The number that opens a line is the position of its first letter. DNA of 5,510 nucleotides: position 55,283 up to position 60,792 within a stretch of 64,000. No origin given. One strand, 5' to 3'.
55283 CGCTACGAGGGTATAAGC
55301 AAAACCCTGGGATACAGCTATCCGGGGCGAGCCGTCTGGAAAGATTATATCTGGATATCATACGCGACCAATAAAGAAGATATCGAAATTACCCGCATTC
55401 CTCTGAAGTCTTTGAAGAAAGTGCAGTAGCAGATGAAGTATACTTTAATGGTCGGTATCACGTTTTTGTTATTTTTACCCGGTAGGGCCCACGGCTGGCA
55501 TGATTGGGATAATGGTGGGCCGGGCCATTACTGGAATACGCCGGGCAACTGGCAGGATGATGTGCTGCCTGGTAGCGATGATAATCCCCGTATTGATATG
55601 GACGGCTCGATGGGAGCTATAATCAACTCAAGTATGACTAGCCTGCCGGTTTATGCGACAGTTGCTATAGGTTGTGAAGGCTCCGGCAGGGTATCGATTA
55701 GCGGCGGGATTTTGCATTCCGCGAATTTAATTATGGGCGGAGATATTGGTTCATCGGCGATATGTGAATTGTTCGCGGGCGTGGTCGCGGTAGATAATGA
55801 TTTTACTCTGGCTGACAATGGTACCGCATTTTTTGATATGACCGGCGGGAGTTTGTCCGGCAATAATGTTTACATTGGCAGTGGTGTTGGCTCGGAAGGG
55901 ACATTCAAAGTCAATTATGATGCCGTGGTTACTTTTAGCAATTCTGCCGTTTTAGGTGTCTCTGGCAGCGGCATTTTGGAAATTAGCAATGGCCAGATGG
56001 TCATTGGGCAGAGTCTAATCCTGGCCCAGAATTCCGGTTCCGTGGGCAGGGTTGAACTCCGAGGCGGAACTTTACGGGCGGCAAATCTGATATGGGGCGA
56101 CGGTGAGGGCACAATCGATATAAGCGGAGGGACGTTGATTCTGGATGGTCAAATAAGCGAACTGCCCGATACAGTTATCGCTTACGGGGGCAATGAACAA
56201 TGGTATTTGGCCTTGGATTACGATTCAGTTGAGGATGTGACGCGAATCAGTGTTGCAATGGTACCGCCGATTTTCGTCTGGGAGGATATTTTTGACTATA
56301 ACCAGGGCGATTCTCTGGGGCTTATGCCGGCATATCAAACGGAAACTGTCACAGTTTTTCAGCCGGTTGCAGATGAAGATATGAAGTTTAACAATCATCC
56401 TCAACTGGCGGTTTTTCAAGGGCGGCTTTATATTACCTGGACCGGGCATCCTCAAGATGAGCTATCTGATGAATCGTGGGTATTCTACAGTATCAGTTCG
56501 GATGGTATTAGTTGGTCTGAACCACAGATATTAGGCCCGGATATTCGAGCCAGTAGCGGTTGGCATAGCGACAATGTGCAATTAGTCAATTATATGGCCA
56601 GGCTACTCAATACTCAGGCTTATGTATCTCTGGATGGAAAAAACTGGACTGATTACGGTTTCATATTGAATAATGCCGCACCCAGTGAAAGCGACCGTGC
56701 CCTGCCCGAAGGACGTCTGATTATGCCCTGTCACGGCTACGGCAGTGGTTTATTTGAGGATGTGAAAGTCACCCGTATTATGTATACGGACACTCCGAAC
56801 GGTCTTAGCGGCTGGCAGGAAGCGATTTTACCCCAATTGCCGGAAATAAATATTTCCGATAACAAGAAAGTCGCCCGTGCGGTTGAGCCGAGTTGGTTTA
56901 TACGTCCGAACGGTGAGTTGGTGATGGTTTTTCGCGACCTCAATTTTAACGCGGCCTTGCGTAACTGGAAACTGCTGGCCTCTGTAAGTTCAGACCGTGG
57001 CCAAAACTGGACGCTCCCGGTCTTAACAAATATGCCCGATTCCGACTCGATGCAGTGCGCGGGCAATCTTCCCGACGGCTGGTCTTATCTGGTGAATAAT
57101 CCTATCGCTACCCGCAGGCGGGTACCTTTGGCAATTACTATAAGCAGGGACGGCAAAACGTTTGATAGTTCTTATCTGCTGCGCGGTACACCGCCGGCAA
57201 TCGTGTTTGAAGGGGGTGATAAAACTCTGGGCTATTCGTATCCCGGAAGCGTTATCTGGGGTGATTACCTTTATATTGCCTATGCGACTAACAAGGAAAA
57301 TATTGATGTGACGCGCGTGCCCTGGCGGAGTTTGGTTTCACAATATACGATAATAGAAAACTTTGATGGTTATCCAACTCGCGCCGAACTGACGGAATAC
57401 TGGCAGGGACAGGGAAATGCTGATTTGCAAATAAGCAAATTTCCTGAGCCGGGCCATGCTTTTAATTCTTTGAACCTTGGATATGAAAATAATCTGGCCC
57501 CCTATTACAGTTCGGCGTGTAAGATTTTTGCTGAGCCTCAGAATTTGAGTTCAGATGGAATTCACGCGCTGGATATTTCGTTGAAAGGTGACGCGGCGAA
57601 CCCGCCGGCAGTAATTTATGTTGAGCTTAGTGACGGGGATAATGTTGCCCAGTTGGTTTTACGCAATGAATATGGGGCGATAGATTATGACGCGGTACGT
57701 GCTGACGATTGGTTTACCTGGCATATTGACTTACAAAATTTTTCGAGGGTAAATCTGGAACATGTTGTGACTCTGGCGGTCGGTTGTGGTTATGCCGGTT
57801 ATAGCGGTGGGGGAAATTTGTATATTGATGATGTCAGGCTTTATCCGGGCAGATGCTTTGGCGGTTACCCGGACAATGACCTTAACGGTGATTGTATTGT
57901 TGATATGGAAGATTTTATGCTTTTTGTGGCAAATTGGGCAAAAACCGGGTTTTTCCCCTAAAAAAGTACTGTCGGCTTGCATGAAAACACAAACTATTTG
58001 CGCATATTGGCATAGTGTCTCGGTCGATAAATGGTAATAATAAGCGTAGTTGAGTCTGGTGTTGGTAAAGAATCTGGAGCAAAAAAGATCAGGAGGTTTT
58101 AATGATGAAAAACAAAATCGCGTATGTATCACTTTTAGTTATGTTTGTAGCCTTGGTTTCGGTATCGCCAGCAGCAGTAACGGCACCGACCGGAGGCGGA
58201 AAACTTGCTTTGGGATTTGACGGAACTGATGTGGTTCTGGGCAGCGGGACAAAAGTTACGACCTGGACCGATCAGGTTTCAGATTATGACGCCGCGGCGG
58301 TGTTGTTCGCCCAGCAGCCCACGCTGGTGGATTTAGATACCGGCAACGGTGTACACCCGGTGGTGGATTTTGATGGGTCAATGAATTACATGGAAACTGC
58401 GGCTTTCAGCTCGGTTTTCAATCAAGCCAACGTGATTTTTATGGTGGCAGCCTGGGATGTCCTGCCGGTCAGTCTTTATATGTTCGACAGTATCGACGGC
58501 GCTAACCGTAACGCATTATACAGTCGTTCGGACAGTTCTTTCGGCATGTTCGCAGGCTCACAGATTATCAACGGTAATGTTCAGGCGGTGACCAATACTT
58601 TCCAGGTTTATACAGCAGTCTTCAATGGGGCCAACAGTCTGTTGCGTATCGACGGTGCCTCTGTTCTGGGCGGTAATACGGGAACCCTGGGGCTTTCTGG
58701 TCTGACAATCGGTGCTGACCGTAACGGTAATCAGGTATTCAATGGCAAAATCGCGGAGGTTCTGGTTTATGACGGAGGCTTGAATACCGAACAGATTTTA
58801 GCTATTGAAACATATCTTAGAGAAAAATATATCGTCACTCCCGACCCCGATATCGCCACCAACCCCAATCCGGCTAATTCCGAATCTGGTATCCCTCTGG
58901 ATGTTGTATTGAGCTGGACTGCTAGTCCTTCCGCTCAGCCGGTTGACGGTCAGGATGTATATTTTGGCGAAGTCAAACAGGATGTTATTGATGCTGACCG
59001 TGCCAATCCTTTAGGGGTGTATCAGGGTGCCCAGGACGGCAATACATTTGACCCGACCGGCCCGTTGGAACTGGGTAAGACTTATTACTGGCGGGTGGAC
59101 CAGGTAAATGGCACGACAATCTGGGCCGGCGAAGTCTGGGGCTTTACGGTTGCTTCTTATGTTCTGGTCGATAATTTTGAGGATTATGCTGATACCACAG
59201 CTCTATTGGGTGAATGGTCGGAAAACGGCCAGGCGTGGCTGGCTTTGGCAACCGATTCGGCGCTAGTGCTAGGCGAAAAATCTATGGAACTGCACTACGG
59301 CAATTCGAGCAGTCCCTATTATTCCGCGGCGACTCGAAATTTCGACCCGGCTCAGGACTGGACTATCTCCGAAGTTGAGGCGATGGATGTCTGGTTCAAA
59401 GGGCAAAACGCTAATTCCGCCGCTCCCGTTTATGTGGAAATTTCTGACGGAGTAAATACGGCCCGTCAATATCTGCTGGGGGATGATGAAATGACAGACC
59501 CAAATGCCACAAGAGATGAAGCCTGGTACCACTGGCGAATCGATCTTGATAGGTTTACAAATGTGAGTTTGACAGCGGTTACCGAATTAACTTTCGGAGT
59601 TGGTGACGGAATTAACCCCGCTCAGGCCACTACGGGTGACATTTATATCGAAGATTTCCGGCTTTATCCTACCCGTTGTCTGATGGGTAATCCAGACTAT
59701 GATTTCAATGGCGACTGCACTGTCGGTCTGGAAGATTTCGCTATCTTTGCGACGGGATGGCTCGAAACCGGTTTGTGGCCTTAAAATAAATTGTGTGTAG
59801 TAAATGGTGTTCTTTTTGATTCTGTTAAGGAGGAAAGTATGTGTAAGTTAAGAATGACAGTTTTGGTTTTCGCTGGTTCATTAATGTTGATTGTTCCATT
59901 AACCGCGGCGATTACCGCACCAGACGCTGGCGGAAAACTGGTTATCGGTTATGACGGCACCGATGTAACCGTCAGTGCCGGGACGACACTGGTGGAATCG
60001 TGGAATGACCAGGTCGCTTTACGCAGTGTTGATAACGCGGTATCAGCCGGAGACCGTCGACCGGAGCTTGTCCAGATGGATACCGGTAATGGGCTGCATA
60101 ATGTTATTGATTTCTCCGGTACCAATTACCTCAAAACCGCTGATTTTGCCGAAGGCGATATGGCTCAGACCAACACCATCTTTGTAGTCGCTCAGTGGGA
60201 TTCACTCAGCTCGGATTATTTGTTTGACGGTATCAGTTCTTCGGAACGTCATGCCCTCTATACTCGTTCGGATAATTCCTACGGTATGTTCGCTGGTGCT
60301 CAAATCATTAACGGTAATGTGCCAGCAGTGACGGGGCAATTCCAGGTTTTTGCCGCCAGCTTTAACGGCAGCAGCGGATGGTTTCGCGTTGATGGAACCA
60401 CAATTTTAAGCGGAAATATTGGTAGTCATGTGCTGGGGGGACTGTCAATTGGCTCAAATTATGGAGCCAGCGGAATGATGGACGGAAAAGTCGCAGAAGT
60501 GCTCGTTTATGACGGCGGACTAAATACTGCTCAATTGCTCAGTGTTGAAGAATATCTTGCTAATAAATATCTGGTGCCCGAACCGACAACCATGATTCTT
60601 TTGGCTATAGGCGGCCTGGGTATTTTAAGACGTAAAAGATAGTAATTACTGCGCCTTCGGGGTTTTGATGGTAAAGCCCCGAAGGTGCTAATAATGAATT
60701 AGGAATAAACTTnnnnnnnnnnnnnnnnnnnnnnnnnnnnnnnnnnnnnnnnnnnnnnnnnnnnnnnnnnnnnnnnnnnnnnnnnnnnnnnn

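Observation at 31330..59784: Two alternative C-terminal address tags on paralogous secreted proteins: a single dockerin-like repeat versus PEP-CTERM, with no cohesin in sight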

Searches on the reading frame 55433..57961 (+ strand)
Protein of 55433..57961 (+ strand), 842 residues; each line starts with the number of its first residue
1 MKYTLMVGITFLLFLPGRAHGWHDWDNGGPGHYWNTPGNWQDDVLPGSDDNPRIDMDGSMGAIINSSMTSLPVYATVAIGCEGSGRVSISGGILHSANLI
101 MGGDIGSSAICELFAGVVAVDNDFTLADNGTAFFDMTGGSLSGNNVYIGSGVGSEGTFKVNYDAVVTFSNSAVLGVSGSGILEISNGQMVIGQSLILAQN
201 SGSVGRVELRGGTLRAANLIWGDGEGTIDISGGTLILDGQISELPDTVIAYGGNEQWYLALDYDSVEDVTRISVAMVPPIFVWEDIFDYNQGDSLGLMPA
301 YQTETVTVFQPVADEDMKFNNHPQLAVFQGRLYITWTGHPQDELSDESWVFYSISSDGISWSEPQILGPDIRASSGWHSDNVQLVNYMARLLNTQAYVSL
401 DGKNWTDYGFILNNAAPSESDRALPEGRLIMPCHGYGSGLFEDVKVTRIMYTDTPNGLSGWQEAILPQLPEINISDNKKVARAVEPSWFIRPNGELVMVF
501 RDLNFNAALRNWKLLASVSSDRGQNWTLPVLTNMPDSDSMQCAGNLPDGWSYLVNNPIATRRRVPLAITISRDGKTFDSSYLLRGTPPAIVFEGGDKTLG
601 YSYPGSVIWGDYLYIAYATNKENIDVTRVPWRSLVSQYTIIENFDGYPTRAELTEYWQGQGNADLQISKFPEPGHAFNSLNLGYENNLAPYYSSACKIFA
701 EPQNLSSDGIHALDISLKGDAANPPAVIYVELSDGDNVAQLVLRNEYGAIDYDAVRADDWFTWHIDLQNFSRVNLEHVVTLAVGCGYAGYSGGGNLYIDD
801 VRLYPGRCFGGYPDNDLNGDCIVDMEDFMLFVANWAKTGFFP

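Call 4: search_protein_families(library=pfam, proteins=[window:55433-57961:+], max_evalue=0.01)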
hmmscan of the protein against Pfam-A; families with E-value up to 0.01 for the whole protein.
window:55433-57961:+ (842 aa): 2 families
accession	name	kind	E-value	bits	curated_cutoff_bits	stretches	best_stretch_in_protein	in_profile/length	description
PF13088.12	BNR_2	-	5.6e-31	108.4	31.4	1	331-615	2-277/277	BNR repeat-like domain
PF24067.1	Beta-prop_BT_1020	-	4.2e-08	33.5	27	1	314-385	44-115/236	BT_1020-like, N-terminal beta propeller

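Call 21: search_protein_families(library=ncbifam, proteins=[window:55433-57961:+], max_evalue=0.1)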
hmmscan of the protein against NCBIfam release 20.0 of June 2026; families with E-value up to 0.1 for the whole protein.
window:55433-57961:+ (842 aa): 2 families
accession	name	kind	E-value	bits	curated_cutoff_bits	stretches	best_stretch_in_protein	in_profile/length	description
NF041540.1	dockerin_GC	domain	0.003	17.9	29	1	794-837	16-65/67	GC-type dockerin domain-anchored protein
TIGR04393.1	rpt_T5SS_PEPC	repeat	0.0074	16.3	23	1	146-188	2-45/49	T5SS/PEP-CTERM-associated repeat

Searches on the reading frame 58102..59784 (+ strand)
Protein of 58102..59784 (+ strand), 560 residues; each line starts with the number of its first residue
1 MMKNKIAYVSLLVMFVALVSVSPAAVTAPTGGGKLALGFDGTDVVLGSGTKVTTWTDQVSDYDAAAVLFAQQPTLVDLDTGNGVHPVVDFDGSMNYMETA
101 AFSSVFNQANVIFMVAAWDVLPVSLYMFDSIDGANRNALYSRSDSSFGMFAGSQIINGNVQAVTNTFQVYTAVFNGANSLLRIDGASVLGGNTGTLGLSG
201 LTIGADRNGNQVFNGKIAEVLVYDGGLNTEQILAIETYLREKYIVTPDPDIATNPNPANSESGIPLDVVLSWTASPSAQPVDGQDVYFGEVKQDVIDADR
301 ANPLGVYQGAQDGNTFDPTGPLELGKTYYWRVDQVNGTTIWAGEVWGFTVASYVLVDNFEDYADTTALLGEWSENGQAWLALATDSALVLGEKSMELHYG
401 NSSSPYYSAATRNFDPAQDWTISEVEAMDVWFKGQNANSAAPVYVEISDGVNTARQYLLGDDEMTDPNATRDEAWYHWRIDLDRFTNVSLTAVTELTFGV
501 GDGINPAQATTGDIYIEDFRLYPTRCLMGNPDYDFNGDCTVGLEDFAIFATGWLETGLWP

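Call 4: search_protein_families(library=pfam, proteins=[window:58102-59784:+], max_evalue=0.01)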
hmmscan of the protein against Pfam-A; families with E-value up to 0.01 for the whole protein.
window:58102-59784:+ (560 aa): 1 family
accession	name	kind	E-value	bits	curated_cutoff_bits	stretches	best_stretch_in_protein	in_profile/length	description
PF13385.13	Laminin_G_3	-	1.3e-07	32.3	27.6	1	149-232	60-150/151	Concanavalin A-like lectin/glucanases superfamily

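Call 21: search_protein_families(library=ncbifam, proteins=[window:58102-59784:+], max_evalue=0.1)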
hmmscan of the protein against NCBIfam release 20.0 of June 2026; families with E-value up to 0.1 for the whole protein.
window:58102-59784:+ (560 aa): 0 families

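Call 37: find_homologous_proteins(query=window:58102-59784:+, max_evalue=0.00001)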
Query window:58102-59784:+ (560 aa): 108 proteins with E <= 0.00001 among 8000 candidates.
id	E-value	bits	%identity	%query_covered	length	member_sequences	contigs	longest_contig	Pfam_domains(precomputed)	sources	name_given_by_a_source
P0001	0.0e+0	1271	100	100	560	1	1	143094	PF13385.14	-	-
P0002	1.5e-161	557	50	99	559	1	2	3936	PF13385.14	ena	-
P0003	6.3e-154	532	48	98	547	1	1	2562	PF13385.14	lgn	-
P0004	2.1e-151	523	48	98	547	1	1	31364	PF13385.14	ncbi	-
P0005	4.3e-148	512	47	98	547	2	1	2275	PF13385.14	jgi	-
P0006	3.3e-58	216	34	62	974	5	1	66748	PF07691.18,PF10528.15,PF13385.14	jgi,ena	-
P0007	1.1e-56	211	35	49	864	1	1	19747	PF07691.18,PF13385.14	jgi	jgi:hypothetical protein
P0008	1.4e-50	191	36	49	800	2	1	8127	PF07691.18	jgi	-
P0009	7.4e-49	185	36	46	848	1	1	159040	PF07691.18,PF13385.14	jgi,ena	-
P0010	8.6e-49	185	28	73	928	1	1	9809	PF13385.14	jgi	-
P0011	9.8e-48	181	33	49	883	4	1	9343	PF07691.18,PF13385.14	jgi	-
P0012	1.6e-47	180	32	56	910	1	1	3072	PF13385.14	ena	-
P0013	3.4e-47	179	32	56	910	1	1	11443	PF13385.14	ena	-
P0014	1.9e-46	177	32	56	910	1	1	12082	PF13385.14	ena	-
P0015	9.0e-46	175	36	55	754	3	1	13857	PF13385.14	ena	-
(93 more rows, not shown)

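Call 49: find_encoding_contigs(protein=P0004, flank=6000, max_places=3)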
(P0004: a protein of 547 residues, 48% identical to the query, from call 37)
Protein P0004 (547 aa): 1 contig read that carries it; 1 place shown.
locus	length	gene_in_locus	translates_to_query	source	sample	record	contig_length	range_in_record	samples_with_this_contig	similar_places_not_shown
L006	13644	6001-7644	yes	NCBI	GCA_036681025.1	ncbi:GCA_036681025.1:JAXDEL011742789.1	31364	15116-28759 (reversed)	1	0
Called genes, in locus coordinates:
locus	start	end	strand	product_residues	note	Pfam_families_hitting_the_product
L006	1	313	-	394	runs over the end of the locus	PF00532:Peripla_BP_1, PF13377:Peripla_BP_3, PF00165:HTH_AraC (faint), PF12833:HTH_18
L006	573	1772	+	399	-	PF24067:Beta-prop_BT_1020 (weak), PF13088:BNR_2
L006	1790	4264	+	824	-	PF24067:Beta-prop_BT_1020 (faint), PF13088:BNR_2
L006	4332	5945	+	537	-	-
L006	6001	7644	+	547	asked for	PF13385:Laminin_G_3 (weak)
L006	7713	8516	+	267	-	PF07963:N_methyl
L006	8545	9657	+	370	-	PF01208:URO-D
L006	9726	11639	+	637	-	PF01204:Trehalase (faint), PF22422:MGH1-like_GH, PF03200:Glyco_hydro_63 (faint)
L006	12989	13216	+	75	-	-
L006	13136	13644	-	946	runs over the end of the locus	PF06917:Pectate_lyase_2, PF13385:Laminin_G_3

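Call 99: search_protein_families(library=ncbifam, proteins=[L006:7713-8516:+], max_evalue=0.01)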
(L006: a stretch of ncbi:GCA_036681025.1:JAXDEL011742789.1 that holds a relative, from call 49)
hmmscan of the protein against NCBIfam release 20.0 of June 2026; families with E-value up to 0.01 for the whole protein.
L006:7713-8516:+ (267 aa): 13 families
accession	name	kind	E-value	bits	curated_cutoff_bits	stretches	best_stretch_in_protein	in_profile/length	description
NF040999.1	pilin_ComGC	equivalog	8e-09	35.6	75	1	6-46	2-42/84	competence type IV pilus major pilin ComGC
NF041775.1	typeIV_PilA_Myxo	equivalog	7.2e-08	32.7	400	1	3-67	8-66/214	type IV pilin protein PilA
TIGR01710.1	typeII_sec_gspG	equivalog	1.2e-07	31.9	88.85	1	7-67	2-62/134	type II secretion system major pseudopilin GspG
NF041013.1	T4P_ComGE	equivalog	1.8e-07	31.2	49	1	3-41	1-39/83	competence type IV pilus minor pilin ComGE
TIGR02532.1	IV_pilin_GFxxxE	domain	1.5e-06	27.8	16.3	1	6-27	2-23/24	prepilin-type N-terminal cleavage/methylation domain-containing protein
NF007862.0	PRK10574.1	equivalog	1.7e-06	28.2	138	1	3-34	2-33/145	prepilin peptidase-dependent pilin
TIGR02599.1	TIGR02599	subfamily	1.9e-05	24.1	256.5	1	7-45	1-39/361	Verru_Chthon cassette protein C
TIGR02596.1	TIGR02596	subfamily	3.2e-05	24.1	70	1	8-34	1-27/196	Verru_Chthon cassette protein D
NF040982.1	ComGD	equivalog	0.00017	22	70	1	6-47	2-43/139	competence type IV pilus minor pilin ComGD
TIGR01708.2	typeII_sec_gspH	equivalog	0.00021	21.3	80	1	7-40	3-38/169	type II secretion system minor pseudopilin GspH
TIGR04294.2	pre_pil_HX9DG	domain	0.00038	20.2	19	1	219-236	4-21/22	H-X9-DG-CTERM domain-containing protein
NF041002.1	pilin_ComGF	equivalog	0.00044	20.5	80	1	5-54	1-49/139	competence type IV pilus minor pilin ComGF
NF007800.0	PRK10506.1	equivalog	0.0024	17.7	158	1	2-38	5-41/163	prepilin peptidase-dependent protein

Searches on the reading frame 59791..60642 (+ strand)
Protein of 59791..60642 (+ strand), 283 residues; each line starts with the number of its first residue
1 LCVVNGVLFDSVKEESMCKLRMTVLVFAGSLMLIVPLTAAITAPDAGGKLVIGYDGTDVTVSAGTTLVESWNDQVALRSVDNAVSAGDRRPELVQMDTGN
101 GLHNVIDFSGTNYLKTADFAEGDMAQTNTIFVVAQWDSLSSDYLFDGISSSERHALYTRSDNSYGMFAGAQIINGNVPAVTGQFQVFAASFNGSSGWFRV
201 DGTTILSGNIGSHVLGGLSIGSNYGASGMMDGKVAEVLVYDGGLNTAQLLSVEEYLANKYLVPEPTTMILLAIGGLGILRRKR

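Call 4: search_protein_families(library=pfam, proteins=[window:59791-60642:+], max_evalue=0.01)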
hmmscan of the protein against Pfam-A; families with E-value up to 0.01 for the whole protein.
window:59791-60642:+ (283 aa): 2 families
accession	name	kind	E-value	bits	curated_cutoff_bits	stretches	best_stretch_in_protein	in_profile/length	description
PF07589.16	PEP-CTERM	-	3.3e-06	27.4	20.7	1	262-283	2-24/24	PEP-CTERM motif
PF13385.13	Laminin_G_3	-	1.4e-05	25.7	27.6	1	112-248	5-149/151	Concanavalin A-like lectin/glucanases superfamily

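Call 21: search_protein_families(library=ncbifam, proteins=[window:59791-60642:+], max_evalue=0.1)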
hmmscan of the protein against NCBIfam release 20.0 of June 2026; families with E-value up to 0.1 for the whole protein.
window:59791-60642:+ (283 aa): 5 families
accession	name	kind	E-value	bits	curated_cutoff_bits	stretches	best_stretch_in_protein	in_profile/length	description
TIGR02595.1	PEP_CTERM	domain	3.3e-05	24.4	16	1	262-283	1-22/24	PEP-CTERM sorting domain-containing protein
NF038125.1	PEP_CTERM_THxN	subfamily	0.012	15.2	85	1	257-283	218-246/246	THxN family PEP-CTERM protein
NF038129.1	PEP_NF038129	equivalog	0.016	15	65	1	226-283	133-194/194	NF038129 family PEP-CTERM protein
NF038124.1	PEP_CTERM_TLD_A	exception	0.017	14.7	100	1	216-283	169-234/235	PEP_CTERM-anchored TLD domain-containing protein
NF038120.1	PEP_CTERM_QFxxD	subfamily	0.018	14.9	80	1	262-283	193-214/215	NF038120 family PEP-CTERM protein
